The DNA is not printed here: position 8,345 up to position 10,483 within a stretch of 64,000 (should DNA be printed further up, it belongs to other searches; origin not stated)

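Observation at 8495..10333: Wzy_C / O-antigen-ligase-like protein (PglL/WaaL-type) with a Pro/Thr-rich extracytoplasmic loop and a His-to-Asp change in the ligase motif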

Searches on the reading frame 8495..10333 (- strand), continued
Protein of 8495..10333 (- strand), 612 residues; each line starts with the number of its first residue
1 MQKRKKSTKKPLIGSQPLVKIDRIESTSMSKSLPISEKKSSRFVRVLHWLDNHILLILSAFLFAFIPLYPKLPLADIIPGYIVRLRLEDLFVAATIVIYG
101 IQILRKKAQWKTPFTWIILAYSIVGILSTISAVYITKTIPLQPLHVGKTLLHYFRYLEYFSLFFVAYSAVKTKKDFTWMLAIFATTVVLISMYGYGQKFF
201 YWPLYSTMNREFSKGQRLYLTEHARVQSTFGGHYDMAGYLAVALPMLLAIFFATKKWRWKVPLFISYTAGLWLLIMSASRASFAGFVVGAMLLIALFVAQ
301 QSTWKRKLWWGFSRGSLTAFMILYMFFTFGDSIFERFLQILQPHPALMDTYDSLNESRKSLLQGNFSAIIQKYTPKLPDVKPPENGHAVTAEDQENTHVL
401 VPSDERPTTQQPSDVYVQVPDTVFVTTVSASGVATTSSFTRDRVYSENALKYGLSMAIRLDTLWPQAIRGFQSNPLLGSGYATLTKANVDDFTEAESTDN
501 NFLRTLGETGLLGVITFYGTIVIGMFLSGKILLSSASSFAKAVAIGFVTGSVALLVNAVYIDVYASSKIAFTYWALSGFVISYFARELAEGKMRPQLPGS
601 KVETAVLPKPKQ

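Call 19: find_encoding_contigs(protein=P0107, flank=6000, max_places=1)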
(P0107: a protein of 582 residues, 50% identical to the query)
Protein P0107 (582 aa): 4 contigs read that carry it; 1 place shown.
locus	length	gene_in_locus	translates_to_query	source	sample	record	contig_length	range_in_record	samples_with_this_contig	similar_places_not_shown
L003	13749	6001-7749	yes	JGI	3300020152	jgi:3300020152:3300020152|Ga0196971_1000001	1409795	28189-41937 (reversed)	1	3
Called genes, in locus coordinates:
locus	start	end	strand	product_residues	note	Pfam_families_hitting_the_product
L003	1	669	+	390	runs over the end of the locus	PF13439:Glyco_transf_4, PF00534:Glycos_transf_1, PF13692:Glyco_trans_1_4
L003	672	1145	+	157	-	PF02075:RuvC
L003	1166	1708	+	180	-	-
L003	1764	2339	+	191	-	PF01330:RuvA_N, PF14520:HHH_5, PF07499:RuvA_C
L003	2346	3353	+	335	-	PF01078:Mg_chelatase (faint), PF05496:RuvB_N, PF00004:AAA, PF07728:AAA_5, PF17864:AAA_lid_4, PF05491:WHD_RuvB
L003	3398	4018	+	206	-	PF00132:Hexapep, PF14602:Hexapep_2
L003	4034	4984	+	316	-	PF00892:EamA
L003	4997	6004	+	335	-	PF00535:Glycos_transf_2, PF13641:Glyco_tranf_2_3, PF13632:Glyco_trans_2_3 (faint)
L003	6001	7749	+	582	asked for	PF04932:Wzy_C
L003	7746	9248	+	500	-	PF02366:PMT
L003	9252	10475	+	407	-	PF13439:Glyco_transf_4, PF00534:Glycos_transf_1, PF13692:Glyco_trans_1_4, PF13524:Glyco_trans_1_2 (weak)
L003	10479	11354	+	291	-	PF00535:Glycos_transf_2, PF13641:Glyco_tranf_2_3, PF13632:Glyco_trans_2_3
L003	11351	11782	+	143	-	-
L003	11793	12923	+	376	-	PF13439:Glyco_transf_4, PF13579:Glyco_trans_4_4 (weak), PF20706:GT4-conflict, PF00534:Glycos_transf_1, PF13692:Glyco_trans_1_4, PF13524:Glyco_trans_1_2 (weak)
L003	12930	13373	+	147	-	PF00293:NUDIX, PF14815:NUDIX_4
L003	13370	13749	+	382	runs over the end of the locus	PF20706:GT4-conflict, PF00534:Glycos_transf_1, PF13692:Glyco_trans_1_4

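Call 20: predict_structure(alignment_id=A1)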
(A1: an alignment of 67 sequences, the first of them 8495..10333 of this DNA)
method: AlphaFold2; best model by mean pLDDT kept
length: 612 residues; sequences in the alignment: 67
mean_pLDDT: 80.8   pTM: 0.83
mean pLDDT of the five models: 80.8, 80.5, 78.7, 77.2, 76.8
residues with pLDDT >= 90: 275; 70-90: 188; 50-70: 90; < 50: 59
segments of 3 or more residues with pLDDT < 50: 1-4, 6-30, 226-231, 391-406, 608-612
pLDDT, mean of each block of 10 residues (from residue 1): 45 43 45 67 94 96 91 74 79 97 95 96 96 93 88 90 97 96 96 87 64 60 52 77 97 97 97 88 94 98 97 97 90 73 79 81 68 76 67 41 53 69 79 80 81 78 86 93 75 54 82 95 97 95 98 89 75 96 92 60 51 38
secondary structure, 60 per line:
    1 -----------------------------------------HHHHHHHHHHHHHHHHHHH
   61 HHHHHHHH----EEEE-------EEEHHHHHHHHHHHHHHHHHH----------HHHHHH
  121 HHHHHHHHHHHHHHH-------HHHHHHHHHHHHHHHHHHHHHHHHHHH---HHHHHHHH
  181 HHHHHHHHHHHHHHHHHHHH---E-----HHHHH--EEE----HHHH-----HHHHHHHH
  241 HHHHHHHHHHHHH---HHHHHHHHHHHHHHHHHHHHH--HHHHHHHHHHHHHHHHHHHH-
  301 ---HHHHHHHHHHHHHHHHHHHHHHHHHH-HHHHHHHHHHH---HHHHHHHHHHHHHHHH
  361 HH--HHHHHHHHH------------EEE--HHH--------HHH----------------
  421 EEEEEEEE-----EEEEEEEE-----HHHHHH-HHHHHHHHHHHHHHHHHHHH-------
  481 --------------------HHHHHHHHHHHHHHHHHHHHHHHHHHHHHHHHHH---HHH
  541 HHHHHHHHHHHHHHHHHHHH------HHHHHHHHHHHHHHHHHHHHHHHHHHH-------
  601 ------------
elements in order: H42-68 E73-76 E84-86 H87-104 H115-135 H143-169 H173-200 H210-214 E217-219 H224-227 H233-253 H257-277 H280-299 H304-329 H331-341 H345-362 H365-373 E386-388 E421-428 E434-441 H447-452 H454-473 H501-534 H538-560 H567-593

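Call 22: find_related_loci(query=A1, collection=genome_contigs, flank=8000)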
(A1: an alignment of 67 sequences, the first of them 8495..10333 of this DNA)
Query A1 (612 aa) in genome_contigs; peptide patterns used: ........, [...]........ (x = any residue, [..] = any of these).
292 stretches matched a pattern; 273 encode a relative of the query (tblastn E <= 1e-3); the best 80 are kept; 80 distinct loci.
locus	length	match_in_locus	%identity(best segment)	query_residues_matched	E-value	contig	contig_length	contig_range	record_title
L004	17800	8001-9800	66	11-612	0e+0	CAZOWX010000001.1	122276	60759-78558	MAG TPA_asm: uncultured Pseudomonadales bacterium isolate SRP286056_co2_574 genome assembly, contig: NODE_123_length_122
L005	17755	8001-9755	56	1-582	0e+0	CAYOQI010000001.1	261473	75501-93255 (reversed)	MAG TPA_asm: uncultured Pseudomonadales bacterium isolate SRP286056_co1_770 genome assembly, contig: NODE_15_length_2614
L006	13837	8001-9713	54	5-588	0e+0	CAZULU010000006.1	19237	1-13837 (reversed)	MAG TPA_asm: uncultured Pseudomonadales bacterium isolate SRP193661_co1_10 genome assembly, contig: NODE_2945_length_192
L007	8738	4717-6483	49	5-612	0e+0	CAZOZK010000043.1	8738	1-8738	MAG TPA_asm: uncultured Pseudomonadales bacterium isolate SRP107338_co1_182 genome assembly, contig: NODE_10250_length_8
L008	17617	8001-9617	54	41-582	0e+0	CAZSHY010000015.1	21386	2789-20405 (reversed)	MAG TPA_asm: uncultured Pseudomonadales bacterium isolate SRP286056_co1_709 genome assembly, contig: NODE_2891_length_21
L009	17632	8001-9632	53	41-582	0e+0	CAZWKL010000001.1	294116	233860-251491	MAG TPA_asm: uncultured Pseudomonadales bacterium isolate binchicken_co173_42 genome assembly, contig: NODE_26_length_29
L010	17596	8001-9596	53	43-582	0e+0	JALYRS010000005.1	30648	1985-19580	MAG: bacterium isolate MDV bin95 SD1455_NODE_118_length_30648_cov_1.112742, whole genome shotgun sequence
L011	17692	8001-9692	51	28-595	0e+0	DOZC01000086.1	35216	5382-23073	MAG TPA_asm: Candidatus Paceibacterota bacterium isolate UBA9650 contig_1086, whole genome shotgun sequence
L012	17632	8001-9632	52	45-588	0e+0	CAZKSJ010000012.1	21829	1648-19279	MAG TPA_asm: uncultured Pseudomonadales bacterium isolate SRP239243_co2_85 genome assembly, contig: NODE_3809_length_218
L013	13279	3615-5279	52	30-582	0e+0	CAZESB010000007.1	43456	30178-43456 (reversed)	MAG TPA_asm: uncultured Pseudomonadales bacterium isolate SRP193661_co1_63 genome assembly, contig: NODE_933_length_4345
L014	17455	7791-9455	51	34-595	2e-179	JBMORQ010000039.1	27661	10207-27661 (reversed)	MAG: Patescibacteria group bacterium isolate Betzabe_MAG184 MAG184_39, whole genome shotgun sequence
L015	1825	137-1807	52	28-584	0e+0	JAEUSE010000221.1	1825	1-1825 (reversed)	MAG: Candidatus Doudnabacteria bacterium isolate new MAG-295 NODE_221_length_1825_cov_3.340961, whole genome shotgun seq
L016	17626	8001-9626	53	45-584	5e-177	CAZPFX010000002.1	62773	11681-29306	MAG TPA_asm: uncultured Pseudomonadales bacterium isolate SRP118108_co5_543 genome assembly, contig: NODE_241_length_627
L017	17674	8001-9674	51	25-583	2e-176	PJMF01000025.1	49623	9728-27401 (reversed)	MAG: Candidatus Paceibacterota bacterium isolate Amazon_FNV_2010_13_2_2 contig_75_5453218_length_49623_multi_5_in_2_out_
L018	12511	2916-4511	49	45-584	4e-176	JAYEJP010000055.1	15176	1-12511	MAG: Patescibacteria group bacterium isolate MAG160 MAG160_55, whole genome shotgun sequence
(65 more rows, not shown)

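Call 25: fold_search(model_id=the predicted structure, library=pdb)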
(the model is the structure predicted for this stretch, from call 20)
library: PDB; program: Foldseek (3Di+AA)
matches with E <= 10: 147; with E <= 0.001: 1
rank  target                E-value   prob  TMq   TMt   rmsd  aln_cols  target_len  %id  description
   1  7tpg_B                2.1e-04  1.00  0.42  0.60  10.8       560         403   13  Single-Particle Cryo-EM Structure of the WaaL O-antigen ligase in its ligand bound state (released 2022-04-06)
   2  8x84_A                2.7e-01  0.09  0.08  0.11  24.6       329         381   12  The cryo-EM structure of insect gustatory receptor Gr43a I418A from Drosophila melanogaster in complex with fructose a (released 2024-02-07)
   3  6umm_B                2.9e-01  0.20  0.12  0.15  23.1       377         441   12  A complete structure of the ESX-3 translocon complex (released 2019-10-23)
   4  6umm_C                3.9e-01  0.13  0.10  0.12  22.7       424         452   12  A complete structure of the ESX-3 translocon complex (released 2019-10-23)
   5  8x82_A                4.2e-01  0.07  0.08  0.11  26.1       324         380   13  The cryo-EM structure of insect gustatory receptor Gr43a I418A from Drosophila melanogaster (released 2024-02-07)
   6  8iei_B                1.3e+00  0.13  0.15  0.25  27.6       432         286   11  Cryo-EM structure of GPR156A/B of G-protein free GPR156 (local refine) (released 2024-02-14)
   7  8k8e_B                1.3e+00  0.08  0.11  0.18  20.2       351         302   11  Human gamma-secretase in complex with a substrate mimetic (released 2024-01-31)
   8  9pcb                  1.5e+00  0.04  0.09  0.12  24.2       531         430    9  Structure of Synaptic Vesicle Protein 2A Bound to UCB-J (released 2025-09-10)
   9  7xec_A                1.5e+00  0.05  0.10  0.10  26.9       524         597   11  Cryo-EM structure of human ABCD1 E630Q in the presence of ATP in inward-facing state 2 (released 2023-03-29)
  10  8iep_C                1.6e+00  0.11  0.14  0.24  26.3       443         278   11  Cryo-EM structure of GPR156C/D of G-protein free GPR156 (local refine) (released 2024-02-14)
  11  5swf_A                1.7e+00  0.03  0.07  0.10  19.4       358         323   10  The structure of the PP2A B56 subunit double phosphorylated BubR1 complex (released 2016-11-30)
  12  7c9i_B                2.2e+00  0.04  0.09  0.14  24.5       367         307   10  Human gamma-secretase in complex with small molecule L-685,458 (released 2021-01-27)
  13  9pc9                  2.2e+00  0.04  0.11  0.13  25.6       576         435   11  Structure of Synaptic Vesicle Protein 2A Bound to UCB7361 (released 2025-09-10)
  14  6fn4_A                2.3e+00  0.03  0.09  0.06  29.8       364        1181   13  Apo form of UIC2 Fab complex of human-mouse chimeric ABCB1 (ABCB1HM) (released 2018-02-21)
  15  8x1t_B                2.4e+00  0.02  0.10  0.09  25.2       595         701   10  Cryo-EM structure of human DRA (SLC26A3) bound with sulfate (released 2025-05-14)
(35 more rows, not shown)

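Call 30: search_protein_representatives(alignment_id=A1)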
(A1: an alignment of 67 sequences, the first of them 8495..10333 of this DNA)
Query: 67 sequences, 572 profile positions. Proteins with E-value up to 0.001 (for the whole library): 4339; up to 1e-10: 819; up to 1e-30: 309. The best 150 are listed.
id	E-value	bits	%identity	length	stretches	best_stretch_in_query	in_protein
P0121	1.3e-241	819.7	-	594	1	6-551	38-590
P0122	5.1e-230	781.4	-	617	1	9-560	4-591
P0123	9.7e-216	734.3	-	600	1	9-548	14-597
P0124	1.9e-200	683.8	-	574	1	9-559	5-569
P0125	7.5e-200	681.8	-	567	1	7-560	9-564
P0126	2.2e-198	677.0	-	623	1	8-562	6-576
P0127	7.0e-198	675.3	-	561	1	7-546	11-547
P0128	1.2e-197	674.6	-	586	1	18-559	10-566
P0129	2.9e-192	656.8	-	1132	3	7-311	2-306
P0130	4.2e-190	649.6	-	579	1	10-555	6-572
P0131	5.7e-189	645.9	-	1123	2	7-297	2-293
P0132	6.0e-187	639.2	-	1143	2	8-319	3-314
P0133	6.6e-186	635.8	-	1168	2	9-312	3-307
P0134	1.0e-182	625.2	-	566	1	9-557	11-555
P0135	1.5e-180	618.1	-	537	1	21-547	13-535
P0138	1.1e-178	611.9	-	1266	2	8-309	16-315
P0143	1.9e-175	601.2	-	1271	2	10-315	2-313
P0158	1.5e-162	558.7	-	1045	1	10-553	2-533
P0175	1.1e-152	526.1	-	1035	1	9-547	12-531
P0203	2.2e-100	353.4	-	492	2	6-264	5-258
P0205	3.0e-96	339.7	-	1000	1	10-551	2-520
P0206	2.7e-95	336.6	-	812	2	10-301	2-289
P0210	1.9e-93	330.5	-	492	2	12-263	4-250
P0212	2.5e-93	330.1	-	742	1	7-558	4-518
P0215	1.1e-92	328.1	-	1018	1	11-551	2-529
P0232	4.4e-87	309.5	-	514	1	10-550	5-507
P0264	8.1e-79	282.2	-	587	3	8-224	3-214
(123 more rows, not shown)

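Call 34: search_protein_families(library=pfam, proteins=[P0129, P0138, P0143, P0158, P0175, P0205, P0215, P0206, P0212], max_evalue=0.01)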
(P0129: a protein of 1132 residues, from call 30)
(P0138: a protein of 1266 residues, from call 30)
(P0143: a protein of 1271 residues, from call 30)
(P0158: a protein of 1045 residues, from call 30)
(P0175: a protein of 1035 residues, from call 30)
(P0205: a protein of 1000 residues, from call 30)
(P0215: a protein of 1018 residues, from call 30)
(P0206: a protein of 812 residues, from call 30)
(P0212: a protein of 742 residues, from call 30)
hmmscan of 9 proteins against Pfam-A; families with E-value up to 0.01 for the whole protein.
P0129 (1132 aa): 0 families

P0138 (1266 aa): 2 families
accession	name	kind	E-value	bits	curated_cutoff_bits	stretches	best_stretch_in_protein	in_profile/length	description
PF00149.33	Metallophos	-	5.2e-06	27.5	21.5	1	976-1107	20-143/191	Calcineurin-like phosphoesterase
PF04932.20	Wzy_C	-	1.6e-05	25.2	31.7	1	241-456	3-149/149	O-Antigen ligase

P0143 (1271 aa): 1 family
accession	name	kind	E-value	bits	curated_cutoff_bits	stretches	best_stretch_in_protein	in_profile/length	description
PF04932.20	Wzy_C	-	4.1e-09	36.8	31.7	1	233-436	5-149/149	O-Antigen ligase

P0158 (1045 aa): 2 families
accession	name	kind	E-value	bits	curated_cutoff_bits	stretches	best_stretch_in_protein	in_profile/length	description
PF13231.12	PMT_2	-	1.7e-12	48.3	26.1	1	637-791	5-160/160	Dolichyl-phosphate-mannose-protein mannosyltransferase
PF02366.24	PMT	-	4.9e-09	36.5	22.7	1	650-770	77-203/245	Dolichyl-phosphate-mannose-protein mannosyltransferase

P0175 (1035 aa): 3 families
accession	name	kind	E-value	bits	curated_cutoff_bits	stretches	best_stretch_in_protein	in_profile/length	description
PF04932.20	Wzy_C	-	2.2e-08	34.4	31.7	1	399-461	80-148/149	O-Antigen ligase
PF02366.24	PMT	-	8.2e-07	29.3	22.7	1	643-771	83-208/245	Dolichyl-phosphate-mannose-protein mannosyltransferase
PF13231.12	PMT_2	-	0.0031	18.2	26.1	1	627-790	8-160/160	Dolichyl-phosphate-mannose-protein mannosyltransferase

P0205 (1000 aa): 2 families
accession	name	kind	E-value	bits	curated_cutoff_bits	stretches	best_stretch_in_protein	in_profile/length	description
PF04932.20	Wzy_C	-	0.00014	22.1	31.7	1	392-447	78-149/149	O-Antigen ligase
PF07226.16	DUF1422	-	0.00094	19.6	23.2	1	476-519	11-53/114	Protein of unknown function (DUF1422)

P0215 (1018 aa): 1 family
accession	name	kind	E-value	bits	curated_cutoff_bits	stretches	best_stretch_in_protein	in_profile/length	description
PF04932.20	Wzy_C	-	0.0016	18.7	31.7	1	222-280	3-65/149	O-Antigen ligase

P0206 (812 aa): 1 family
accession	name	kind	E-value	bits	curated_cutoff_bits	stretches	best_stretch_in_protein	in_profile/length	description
PF04932.20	Wzy_C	-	0.0027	17.9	31.7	1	422-485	74-149/149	O-Antigen ligase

P0212 (742 aa): 1 family
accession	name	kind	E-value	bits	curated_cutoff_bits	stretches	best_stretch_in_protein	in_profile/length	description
PF04932.20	Wzy_C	-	1.5e-05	25.3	31.7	2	383-438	78-149/149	O-Antigen ligase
